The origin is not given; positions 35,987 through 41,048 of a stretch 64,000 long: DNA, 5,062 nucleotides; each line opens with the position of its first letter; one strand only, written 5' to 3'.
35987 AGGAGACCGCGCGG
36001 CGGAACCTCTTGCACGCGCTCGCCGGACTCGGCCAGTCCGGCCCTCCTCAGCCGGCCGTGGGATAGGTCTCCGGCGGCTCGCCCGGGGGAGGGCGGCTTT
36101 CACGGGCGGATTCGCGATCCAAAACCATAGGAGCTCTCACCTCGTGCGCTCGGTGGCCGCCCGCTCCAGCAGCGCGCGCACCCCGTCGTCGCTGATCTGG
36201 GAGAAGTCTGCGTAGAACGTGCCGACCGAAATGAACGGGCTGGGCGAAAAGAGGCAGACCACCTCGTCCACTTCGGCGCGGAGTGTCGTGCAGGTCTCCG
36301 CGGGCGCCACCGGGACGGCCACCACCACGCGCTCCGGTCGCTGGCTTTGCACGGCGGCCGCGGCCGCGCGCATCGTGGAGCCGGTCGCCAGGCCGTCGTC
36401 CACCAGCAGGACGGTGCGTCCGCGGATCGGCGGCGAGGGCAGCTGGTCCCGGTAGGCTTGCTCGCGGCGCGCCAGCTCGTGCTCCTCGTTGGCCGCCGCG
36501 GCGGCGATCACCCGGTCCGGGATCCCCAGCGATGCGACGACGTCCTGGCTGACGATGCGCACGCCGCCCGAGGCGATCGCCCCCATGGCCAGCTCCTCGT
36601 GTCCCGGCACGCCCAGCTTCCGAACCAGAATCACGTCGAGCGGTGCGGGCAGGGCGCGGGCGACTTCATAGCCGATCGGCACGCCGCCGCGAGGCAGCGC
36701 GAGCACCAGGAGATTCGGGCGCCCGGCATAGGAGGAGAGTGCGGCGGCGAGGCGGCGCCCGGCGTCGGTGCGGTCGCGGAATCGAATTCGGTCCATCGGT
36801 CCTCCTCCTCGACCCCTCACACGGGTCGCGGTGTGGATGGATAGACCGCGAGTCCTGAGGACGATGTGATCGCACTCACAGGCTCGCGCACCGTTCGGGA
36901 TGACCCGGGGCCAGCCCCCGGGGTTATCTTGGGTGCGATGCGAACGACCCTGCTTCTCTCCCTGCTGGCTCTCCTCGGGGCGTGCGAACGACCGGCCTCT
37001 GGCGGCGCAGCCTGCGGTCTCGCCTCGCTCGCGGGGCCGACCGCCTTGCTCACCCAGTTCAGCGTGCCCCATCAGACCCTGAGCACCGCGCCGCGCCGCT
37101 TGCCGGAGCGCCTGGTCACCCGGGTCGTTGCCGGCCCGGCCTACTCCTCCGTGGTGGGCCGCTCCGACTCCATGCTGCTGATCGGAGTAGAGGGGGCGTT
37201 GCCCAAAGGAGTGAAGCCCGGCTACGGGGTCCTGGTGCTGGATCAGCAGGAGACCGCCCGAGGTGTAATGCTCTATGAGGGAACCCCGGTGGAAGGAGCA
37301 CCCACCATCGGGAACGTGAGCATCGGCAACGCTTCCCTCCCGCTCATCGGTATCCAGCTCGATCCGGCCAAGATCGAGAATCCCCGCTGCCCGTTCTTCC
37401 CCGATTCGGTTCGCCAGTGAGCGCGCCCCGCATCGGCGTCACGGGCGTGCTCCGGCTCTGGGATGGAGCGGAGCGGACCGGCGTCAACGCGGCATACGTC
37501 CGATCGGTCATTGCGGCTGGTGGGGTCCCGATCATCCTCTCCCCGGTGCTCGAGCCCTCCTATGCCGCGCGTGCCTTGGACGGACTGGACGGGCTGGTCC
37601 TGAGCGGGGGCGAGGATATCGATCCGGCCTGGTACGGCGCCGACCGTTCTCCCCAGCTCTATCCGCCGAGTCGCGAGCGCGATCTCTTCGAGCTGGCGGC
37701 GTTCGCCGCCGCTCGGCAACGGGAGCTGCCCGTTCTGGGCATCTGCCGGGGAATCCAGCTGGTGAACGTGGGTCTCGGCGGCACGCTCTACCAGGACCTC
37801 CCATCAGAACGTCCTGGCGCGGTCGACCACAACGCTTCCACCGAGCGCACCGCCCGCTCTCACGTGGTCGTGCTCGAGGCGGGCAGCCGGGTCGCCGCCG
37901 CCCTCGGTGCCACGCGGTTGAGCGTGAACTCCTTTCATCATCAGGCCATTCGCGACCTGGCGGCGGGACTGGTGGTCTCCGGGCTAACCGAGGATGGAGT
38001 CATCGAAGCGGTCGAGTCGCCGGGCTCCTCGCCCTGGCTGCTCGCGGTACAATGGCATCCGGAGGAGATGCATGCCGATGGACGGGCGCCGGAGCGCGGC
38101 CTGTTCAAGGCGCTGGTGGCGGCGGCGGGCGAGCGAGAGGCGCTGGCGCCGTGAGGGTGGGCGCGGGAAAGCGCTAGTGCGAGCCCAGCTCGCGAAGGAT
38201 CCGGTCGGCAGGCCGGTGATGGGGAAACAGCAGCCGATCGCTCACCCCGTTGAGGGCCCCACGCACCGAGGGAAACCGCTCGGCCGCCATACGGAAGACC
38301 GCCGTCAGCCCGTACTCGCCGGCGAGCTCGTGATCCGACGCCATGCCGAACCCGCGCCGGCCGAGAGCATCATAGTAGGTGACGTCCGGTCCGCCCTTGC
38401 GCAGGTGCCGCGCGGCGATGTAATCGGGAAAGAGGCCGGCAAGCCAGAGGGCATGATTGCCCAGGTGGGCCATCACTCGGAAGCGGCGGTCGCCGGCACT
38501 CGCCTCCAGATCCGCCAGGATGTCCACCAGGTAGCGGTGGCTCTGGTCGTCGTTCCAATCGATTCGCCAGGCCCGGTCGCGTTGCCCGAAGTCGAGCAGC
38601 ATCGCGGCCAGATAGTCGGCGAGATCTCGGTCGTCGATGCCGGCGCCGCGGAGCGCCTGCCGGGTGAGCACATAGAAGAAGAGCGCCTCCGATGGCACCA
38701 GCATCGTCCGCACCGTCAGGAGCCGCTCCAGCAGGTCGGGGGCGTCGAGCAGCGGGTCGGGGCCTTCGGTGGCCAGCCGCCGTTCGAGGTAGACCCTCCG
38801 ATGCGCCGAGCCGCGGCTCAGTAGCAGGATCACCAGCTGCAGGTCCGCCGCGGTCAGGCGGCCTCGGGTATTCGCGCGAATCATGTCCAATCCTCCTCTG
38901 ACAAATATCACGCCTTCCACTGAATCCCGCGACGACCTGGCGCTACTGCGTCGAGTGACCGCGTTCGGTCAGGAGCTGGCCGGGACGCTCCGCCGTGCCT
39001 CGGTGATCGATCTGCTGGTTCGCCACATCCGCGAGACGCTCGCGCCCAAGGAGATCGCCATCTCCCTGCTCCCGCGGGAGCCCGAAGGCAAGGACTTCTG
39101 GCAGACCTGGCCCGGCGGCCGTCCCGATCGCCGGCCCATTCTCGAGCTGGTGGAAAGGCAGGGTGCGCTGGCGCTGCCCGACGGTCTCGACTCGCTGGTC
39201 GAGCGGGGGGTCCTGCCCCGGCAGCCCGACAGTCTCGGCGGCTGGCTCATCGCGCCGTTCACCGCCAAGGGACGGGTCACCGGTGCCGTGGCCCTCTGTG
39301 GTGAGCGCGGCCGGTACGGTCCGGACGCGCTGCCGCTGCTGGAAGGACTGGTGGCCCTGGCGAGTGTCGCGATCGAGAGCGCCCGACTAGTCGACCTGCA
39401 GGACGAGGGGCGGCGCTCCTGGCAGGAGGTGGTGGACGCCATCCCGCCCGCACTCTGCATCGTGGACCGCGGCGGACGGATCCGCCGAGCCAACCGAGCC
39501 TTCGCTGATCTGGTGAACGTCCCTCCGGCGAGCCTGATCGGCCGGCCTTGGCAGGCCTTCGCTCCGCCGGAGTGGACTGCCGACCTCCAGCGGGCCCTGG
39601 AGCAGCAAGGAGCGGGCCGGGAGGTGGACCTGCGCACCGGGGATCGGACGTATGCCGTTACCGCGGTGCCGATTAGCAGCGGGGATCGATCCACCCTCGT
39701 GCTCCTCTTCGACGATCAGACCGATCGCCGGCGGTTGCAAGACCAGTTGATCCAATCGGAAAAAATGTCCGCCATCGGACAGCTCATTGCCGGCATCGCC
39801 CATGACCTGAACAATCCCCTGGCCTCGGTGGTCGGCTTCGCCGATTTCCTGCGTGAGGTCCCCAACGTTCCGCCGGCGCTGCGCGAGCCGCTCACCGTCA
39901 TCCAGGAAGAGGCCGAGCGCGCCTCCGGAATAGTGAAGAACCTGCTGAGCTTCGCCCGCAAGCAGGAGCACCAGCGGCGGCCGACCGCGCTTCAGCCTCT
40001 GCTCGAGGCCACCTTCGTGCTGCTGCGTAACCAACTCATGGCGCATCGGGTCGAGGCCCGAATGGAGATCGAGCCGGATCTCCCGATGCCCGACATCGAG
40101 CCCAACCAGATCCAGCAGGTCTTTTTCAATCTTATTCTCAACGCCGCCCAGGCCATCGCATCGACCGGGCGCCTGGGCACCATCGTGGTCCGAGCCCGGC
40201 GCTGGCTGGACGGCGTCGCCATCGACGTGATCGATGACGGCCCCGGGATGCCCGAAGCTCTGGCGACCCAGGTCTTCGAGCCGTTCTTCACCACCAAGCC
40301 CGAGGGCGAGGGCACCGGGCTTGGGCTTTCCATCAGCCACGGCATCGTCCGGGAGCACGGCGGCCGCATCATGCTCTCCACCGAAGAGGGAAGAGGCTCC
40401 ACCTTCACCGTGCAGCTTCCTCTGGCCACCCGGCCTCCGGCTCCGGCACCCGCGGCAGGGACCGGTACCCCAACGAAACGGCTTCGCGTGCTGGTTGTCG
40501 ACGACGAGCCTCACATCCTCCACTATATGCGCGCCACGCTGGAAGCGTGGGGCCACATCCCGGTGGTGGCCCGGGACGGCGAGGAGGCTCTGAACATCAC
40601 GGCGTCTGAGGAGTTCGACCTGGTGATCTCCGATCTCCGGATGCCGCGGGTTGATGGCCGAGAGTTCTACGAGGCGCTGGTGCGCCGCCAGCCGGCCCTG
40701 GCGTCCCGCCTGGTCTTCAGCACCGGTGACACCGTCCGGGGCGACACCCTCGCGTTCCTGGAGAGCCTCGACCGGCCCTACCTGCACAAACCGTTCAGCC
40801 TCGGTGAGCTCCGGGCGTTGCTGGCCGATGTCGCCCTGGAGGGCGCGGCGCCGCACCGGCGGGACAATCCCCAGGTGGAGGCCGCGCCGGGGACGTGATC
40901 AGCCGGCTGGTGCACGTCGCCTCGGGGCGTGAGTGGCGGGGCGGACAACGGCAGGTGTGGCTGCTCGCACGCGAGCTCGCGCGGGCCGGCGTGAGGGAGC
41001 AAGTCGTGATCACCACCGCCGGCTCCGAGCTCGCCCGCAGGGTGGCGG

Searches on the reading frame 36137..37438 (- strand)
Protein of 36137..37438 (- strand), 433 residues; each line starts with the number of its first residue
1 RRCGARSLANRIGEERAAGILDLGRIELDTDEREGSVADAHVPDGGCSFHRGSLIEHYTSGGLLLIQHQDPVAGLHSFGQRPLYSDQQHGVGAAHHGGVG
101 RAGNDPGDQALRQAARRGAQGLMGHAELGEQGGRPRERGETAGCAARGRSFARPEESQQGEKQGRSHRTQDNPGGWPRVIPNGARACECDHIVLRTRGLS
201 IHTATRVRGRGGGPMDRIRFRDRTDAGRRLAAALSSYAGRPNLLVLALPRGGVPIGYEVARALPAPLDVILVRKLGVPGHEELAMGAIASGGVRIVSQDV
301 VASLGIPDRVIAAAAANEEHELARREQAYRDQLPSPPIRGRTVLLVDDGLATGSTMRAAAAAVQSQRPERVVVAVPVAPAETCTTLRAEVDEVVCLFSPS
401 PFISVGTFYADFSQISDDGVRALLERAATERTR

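Call 11: search_protein_families(library=pfam, proteins=[window:36137-37438:-], max_evalue=0.001)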
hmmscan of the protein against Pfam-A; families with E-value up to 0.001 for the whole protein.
window:36137-37438:- (433 aa): 3 families
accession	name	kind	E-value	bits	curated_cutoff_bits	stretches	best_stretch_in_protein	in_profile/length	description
PF00156.33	Pribosyltran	-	1.6e-18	67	26.3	1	225-389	13-136/158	Phosphoribosyl transferase domain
PF14681.12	UPRTase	-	0.00012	22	27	1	323-393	104-175/206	Uracil phosphoribosyltransferase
PF15609.12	PRTase_2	-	0.00073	19.6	28.8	0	317-377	97-156/188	Phosphoribosyl transferase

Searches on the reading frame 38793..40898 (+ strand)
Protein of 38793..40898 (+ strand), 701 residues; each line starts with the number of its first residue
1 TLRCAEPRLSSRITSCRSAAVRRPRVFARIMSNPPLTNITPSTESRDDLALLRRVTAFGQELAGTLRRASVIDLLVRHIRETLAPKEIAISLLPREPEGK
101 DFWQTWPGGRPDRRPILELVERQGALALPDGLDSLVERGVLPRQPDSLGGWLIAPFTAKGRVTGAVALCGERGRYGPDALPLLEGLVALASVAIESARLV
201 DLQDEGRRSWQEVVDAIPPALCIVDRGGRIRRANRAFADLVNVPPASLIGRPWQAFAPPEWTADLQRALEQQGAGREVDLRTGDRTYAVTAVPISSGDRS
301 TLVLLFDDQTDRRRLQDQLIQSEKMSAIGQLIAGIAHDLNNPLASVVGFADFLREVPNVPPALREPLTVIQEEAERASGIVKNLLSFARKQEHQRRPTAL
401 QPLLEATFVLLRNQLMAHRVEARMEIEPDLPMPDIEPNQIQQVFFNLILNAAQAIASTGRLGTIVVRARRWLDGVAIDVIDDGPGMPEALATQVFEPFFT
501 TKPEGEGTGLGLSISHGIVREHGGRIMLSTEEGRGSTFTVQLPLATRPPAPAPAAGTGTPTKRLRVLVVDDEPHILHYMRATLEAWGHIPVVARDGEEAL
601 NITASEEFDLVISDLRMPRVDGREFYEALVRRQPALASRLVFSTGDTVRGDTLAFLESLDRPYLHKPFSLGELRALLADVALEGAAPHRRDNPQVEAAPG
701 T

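Call 11: search_protein_families(library=pfam, proteins=[window:38793-40898:+], max_evalue=0.001)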
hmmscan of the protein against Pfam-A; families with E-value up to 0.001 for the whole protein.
window:38793-40898:+ (701 aa): 10 families
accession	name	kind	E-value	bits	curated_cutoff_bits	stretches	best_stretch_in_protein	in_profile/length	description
PF02518.31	HATPase_c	-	4e-26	92.1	26.4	1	437-545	3-110/111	Histidine kinase-, DNA gyrase B-, and HSP90-like ATPase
PF00072.30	Response_reg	-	4.9e-19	69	30.2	1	566-677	1-110/111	Response regulator receiver domain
PF00512.31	HisKA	-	2.8e-14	53.3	26.9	1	329-392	3-65/66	His Kinase A (phospho-acceptor) domain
PF08448.16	PAS_4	-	3e-14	53.6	23.1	1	214-314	1-110/110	PAS fold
PF00989.32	PAS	-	2.2e-06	28.1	22.6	1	210-280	3-77/113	PAS fold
PF13188.13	PAS_8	-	2.5e-06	27.6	21.8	1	210-261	3-55/65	PAS domain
PF13185.12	GAF_2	-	2.4e-05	25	28.6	1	130-195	71-136/136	GAF domain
PF01590.32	GAF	-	0.00017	22.6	22.4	0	71-194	5-133/133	GAF domain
PF13426.13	PAS_9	-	0.00037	21.2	27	1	220-311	3-103/103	PAS domain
PF24820.1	Diguanyl_cycl_sensor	-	0.00042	20.7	28.1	1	214-269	2-57/109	Diguanylate cyclase-like sensor domain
